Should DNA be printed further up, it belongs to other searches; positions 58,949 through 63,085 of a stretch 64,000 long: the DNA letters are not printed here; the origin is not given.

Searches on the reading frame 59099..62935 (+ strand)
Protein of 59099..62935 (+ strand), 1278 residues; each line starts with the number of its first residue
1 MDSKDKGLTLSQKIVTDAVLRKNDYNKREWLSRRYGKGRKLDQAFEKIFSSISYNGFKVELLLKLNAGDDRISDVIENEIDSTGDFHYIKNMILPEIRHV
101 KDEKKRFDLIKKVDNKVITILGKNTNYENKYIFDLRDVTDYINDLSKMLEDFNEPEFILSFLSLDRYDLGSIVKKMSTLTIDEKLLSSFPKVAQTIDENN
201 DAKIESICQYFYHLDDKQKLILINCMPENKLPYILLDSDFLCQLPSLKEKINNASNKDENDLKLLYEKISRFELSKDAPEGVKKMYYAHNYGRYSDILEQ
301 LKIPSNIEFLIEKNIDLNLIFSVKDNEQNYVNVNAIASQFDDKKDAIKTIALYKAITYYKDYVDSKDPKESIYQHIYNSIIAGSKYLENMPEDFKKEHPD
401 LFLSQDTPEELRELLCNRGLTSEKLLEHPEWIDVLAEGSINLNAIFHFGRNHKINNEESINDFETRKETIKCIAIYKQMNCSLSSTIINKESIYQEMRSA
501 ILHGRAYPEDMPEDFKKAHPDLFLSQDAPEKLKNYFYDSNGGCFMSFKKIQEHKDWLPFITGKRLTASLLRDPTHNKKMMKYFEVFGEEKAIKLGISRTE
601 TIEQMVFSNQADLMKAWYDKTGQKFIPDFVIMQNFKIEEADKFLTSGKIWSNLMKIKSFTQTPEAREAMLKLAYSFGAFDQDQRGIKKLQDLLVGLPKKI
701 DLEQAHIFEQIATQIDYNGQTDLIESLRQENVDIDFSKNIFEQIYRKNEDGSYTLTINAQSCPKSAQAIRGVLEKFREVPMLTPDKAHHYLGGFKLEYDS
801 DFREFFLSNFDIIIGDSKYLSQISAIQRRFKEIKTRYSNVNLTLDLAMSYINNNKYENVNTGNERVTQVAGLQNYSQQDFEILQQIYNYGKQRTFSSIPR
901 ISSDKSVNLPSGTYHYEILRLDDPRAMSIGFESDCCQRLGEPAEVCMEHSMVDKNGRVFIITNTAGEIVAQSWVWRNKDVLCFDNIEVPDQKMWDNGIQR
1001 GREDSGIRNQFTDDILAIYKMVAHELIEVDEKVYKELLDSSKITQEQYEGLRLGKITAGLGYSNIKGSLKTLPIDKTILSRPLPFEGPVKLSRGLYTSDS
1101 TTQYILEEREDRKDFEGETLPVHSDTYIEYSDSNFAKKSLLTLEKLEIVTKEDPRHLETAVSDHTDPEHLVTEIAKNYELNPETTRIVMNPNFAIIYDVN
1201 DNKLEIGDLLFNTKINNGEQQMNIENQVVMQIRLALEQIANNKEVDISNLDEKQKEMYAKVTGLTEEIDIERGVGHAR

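Call 18: search_protein_families(library=pfam, proteins=[window:59099-62935:+], max_evalue=0.01)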
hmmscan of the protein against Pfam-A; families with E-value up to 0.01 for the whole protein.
window:59099-62935:+ (1278 aa): 0 families

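Call 35: search_protein_families(library=ncbifam, proteins=[window:59099-62935:+], max_evalue=0.01)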
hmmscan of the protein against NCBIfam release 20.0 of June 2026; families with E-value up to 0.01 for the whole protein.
window:59099-62935:+ (1278 aa): 0 families

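Call 56: find_encoding_contigs(protein=window:59099-62935:+, flank=600, max_places=10)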
Protein window:59099-62935:+ (1278 aa): 9 contigs read that carry it; 1 place shown.
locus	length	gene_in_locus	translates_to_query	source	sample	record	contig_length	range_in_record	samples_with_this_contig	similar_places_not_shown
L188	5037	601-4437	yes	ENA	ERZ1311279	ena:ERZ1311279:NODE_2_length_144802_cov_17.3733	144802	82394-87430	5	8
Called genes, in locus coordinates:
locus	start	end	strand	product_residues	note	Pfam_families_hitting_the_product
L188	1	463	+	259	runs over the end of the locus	PF12847:Methyltransf_18, PF04816:TrmK, PF13649:Methyltransf_25 (faint)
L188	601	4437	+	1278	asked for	-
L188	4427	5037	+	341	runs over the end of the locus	PF00171:Aldedh (faint)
